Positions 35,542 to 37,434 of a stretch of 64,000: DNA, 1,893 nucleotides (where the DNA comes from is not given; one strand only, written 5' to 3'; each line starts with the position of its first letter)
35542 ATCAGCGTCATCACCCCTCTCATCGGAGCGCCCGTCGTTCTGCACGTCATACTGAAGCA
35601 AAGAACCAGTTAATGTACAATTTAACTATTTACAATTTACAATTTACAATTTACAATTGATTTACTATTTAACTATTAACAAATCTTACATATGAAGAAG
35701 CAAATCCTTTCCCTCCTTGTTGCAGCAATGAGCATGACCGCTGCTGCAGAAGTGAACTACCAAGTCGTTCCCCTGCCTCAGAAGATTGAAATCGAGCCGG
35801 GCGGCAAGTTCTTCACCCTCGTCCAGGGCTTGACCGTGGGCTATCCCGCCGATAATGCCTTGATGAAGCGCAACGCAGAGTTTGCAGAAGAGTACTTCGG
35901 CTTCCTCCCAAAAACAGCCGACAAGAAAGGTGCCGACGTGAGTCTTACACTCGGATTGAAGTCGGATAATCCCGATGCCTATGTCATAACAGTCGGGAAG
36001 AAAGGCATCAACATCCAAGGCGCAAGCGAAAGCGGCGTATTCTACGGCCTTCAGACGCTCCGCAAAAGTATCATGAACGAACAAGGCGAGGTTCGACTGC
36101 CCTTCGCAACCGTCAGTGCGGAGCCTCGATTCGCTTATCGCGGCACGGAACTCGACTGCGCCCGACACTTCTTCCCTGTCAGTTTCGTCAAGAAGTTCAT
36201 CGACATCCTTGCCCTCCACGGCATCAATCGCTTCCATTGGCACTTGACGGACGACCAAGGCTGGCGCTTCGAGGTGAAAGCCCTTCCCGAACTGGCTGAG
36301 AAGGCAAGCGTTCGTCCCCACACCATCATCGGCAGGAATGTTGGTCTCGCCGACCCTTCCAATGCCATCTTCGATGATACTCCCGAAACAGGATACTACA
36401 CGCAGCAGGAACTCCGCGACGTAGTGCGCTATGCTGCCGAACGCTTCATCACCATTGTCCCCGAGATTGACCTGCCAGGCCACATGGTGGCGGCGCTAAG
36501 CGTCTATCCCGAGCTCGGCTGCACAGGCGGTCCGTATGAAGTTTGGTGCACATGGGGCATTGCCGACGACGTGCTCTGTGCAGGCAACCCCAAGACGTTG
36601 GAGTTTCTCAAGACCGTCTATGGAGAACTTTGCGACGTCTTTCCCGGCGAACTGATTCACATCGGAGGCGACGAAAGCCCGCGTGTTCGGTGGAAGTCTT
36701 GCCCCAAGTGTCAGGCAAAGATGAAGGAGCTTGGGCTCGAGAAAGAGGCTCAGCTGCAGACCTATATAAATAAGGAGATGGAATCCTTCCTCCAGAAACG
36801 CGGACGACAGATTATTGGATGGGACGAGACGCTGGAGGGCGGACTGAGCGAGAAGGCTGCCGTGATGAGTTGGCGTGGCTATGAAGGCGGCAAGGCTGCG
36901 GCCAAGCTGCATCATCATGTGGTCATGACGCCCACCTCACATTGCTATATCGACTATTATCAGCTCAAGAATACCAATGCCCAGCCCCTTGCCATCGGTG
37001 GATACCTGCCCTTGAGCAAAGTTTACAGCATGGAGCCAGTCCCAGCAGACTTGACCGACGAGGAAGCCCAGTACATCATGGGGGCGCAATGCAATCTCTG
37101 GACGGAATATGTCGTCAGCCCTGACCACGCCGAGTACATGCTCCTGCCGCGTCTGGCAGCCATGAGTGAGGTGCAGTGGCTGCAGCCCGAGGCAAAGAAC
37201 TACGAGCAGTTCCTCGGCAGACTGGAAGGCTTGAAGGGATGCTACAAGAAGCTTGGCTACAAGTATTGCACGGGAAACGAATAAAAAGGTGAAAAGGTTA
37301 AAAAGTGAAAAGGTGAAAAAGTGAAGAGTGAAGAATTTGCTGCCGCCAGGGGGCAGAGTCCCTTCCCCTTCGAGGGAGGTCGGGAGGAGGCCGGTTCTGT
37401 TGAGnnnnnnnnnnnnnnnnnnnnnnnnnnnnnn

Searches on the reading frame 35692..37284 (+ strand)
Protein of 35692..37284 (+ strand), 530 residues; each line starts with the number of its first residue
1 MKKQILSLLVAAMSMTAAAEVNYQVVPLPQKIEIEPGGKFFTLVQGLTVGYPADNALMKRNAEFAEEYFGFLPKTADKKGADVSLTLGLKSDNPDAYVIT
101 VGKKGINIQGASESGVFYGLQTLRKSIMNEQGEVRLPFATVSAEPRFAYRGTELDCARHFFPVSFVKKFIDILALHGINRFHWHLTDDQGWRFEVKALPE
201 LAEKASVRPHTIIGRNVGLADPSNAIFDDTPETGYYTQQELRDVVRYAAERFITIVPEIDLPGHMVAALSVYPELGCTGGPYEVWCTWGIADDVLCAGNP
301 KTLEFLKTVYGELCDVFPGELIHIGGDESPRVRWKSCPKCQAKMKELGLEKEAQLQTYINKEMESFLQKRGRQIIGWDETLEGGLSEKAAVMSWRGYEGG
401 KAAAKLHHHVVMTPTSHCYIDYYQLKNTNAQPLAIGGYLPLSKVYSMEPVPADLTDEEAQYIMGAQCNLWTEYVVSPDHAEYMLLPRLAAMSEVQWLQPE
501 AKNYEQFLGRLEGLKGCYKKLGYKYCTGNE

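Call 16: search_protein_families(library=pfam, proteins=[window:35692-37284:+], max_evalue=0.00001)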
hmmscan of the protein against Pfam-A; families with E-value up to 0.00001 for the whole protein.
window:35692-37284:+ (530 aa): 2 families
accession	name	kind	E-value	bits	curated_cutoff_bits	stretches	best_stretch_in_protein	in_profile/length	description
PF00728.28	Glyco_hydro_20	-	9.2e-109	364.4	22.3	1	147-498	1-347/348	Glycosyl hydrolase family 20, catalytic domain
PF02838.20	Glyco_hydro_20b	-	1.1e-17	65.4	26.1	1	23-141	2-121/124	Glycosyl hydrolase family 20, domain 2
